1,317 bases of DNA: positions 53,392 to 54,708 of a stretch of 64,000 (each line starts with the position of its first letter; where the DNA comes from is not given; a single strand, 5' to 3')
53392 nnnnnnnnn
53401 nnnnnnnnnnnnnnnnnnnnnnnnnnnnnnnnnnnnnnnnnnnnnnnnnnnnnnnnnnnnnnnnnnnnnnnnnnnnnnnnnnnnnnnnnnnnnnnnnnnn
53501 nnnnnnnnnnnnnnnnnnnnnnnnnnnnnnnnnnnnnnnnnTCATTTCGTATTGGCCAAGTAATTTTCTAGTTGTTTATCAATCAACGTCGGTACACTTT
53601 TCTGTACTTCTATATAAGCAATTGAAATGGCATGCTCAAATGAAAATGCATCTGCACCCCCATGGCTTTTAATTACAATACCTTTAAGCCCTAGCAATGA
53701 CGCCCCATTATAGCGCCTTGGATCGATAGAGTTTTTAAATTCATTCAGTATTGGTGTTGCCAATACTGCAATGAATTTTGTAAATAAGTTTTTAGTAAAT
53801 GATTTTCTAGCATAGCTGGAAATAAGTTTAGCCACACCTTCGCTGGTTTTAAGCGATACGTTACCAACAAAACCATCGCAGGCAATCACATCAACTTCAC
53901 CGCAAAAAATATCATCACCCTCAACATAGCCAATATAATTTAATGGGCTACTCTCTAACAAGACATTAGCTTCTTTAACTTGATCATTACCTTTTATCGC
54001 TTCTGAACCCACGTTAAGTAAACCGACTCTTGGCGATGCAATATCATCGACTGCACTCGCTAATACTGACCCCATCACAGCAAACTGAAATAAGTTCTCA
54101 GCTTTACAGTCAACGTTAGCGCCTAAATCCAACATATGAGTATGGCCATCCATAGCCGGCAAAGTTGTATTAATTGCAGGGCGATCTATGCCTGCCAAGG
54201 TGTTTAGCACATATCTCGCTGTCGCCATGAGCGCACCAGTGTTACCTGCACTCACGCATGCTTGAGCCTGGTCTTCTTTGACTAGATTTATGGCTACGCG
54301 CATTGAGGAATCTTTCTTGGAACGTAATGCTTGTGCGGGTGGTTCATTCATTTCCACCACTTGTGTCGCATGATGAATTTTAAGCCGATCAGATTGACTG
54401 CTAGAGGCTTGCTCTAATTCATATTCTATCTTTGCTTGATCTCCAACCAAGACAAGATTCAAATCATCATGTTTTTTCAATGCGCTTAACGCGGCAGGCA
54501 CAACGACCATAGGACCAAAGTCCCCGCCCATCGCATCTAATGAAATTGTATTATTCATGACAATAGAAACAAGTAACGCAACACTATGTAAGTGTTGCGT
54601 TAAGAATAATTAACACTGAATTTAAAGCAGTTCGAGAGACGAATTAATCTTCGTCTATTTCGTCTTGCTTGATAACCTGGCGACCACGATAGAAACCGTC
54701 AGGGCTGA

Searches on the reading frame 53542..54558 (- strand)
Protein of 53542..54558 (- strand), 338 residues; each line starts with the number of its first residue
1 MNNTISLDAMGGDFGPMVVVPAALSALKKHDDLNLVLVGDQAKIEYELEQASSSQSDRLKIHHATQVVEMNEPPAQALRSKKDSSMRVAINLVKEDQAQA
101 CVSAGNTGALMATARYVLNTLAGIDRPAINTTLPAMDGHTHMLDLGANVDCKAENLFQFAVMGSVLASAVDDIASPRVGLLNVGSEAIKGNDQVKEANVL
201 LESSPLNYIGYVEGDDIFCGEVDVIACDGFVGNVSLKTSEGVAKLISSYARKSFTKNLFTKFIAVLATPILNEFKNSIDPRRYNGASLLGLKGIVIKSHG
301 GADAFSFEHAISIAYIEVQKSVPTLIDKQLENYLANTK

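Call 52: search_protein_families(library=pfam, proteins=[window:53542-54558:-], max_evalue=0.01)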
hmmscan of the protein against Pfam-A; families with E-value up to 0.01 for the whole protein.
window:53542-54558:- (338 aa): 1 family
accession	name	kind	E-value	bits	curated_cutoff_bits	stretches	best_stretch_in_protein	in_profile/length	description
PF02504.20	FA_synthesis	-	5e-110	368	29.1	1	4-322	2-321/324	Fatty acid synthesis protein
